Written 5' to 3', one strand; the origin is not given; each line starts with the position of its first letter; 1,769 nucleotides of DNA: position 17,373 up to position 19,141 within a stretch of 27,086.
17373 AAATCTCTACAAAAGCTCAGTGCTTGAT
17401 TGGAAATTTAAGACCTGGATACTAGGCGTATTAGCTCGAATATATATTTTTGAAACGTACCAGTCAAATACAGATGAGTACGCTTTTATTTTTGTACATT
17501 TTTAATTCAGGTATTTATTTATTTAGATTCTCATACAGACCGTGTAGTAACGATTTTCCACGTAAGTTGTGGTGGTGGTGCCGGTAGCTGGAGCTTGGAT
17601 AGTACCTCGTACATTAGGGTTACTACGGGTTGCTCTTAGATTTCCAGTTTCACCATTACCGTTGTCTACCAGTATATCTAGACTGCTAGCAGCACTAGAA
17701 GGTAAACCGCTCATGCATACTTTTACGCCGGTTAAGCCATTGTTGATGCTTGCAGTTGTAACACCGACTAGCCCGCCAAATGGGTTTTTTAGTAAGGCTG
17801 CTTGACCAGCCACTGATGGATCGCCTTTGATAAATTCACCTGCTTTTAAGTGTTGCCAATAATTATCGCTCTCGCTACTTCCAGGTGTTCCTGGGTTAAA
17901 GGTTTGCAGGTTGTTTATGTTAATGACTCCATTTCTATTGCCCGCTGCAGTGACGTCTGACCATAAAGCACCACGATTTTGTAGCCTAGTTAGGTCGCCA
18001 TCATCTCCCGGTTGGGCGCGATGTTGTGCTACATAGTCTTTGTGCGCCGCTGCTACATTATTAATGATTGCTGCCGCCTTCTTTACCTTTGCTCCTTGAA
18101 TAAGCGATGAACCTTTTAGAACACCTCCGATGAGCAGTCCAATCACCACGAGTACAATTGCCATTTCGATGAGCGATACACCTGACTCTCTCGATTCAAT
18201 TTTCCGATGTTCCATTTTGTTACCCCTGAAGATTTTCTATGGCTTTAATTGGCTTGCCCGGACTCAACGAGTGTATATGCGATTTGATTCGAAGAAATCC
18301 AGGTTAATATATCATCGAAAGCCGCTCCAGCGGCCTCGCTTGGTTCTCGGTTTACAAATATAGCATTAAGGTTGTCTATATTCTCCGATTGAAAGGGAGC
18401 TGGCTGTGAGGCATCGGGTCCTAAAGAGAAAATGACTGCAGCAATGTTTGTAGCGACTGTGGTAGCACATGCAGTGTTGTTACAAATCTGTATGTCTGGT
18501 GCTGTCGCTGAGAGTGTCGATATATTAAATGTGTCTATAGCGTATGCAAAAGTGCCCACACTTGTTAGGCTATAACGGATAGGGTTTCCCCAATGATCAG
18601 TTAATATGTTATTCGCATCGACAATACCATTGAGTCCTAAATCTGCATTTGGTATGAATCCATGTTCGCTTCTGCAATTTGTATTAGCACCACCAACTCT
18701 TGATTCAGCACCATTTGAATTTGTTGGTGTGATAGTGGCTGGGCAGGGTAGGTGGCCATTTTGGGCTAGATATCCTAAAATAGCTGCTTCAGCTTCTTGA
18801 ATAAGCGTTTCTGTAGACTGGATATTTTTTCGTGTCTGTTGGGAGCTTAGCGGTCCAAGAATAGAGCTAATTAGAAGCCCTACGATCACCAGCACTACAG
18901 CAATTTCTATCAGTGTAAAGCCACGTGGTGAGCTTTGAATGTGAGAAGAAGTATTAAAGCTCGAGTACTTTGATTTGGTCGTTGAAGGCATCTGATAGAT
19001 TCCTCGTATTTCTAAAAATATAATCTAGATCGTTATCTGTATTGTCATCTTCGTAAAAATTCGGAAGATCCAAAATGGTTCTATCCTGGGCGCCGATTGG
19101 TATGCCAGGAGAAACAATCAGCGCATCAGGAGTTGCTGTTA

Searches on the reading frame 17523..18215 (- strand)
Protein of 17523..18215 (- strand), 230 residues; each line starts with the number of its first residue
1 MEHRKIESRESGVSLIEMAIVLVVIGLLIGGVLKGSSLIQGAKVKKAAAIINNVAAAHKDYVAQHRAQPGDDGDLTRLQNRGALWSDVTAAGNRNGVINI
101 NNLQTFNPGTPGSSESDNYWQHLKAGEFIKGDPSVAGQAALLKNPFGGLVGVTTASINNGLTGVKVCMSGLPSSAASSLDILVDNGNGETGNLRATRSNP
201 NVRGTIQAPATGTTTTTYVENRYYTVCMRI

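Call 5: search_protein_families(library=pfam, proteins=[window:17523-18215:-], max_evalue=0.01)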
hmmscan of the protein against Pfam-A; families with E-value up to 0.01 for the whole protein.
window:17523-18215:- (230 aa): 1 family
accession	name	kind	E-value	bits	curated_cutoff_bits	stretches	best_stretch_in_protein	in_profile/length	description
PF07963.17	N_methyl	-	0.00032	20.6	21.2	1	9-33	3-27/27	Prokaryotic N-terminal methylation motif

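Call 6: search_protein_families(library=ncbifam, proteins=[window:17523-18215:-], max_evalue=0.01)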
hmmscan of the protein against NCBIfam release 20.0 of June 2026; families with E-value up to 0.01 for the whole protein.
window:17523-18215:- (230 aa): 3 families
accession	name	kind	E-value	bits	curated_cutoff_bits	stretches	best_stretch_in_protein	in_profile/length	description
TIGR01710.1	typeII_sec_gspG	equivalog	0.00037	20.5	88.85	1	12-78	2-69/134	type II secretion system major pseudopilin GspG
TIGR01708.2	typeII_sec_gspH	equivalog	0.0044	17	80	1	10-35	1-26/169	type II secretion system minor pseudopilin GspH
TIGR02532.1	IV_pilin_GFxxxE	domain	0.0075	16.1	16.3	0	11-32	2-23/24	prepilin-type N-terminal cleavage/methylation domain-containing protein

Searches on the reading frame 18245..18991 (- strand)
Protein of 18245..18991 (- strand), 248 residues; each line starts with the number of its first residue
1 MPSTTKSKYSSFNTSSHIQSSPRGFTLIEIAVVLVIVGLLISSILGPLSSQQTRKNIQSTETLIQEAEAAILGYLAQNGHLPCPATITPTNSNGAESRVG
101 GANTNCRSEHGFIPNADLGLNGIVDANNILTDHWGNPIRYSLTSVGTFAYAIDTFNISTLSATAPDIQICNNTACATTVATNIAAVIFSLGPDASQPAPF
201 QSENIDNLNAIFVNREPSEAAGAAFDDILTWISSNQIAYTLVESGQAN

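Call 70: search_protein_families(library=pfam, proteins=[window:18245-18991:-], max_evalue=0.001)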
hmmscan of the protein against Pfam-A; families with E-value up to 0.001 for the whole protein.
window:18245-18991:- (248 aa): 1 family
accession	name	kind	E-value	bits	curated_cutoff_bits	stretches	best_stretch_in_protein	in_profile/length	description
PF07963.17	N_methyl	-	1.7e-05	24.6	21.2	1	23-44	5-26/27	Prokaryotic N-terminal methylation motif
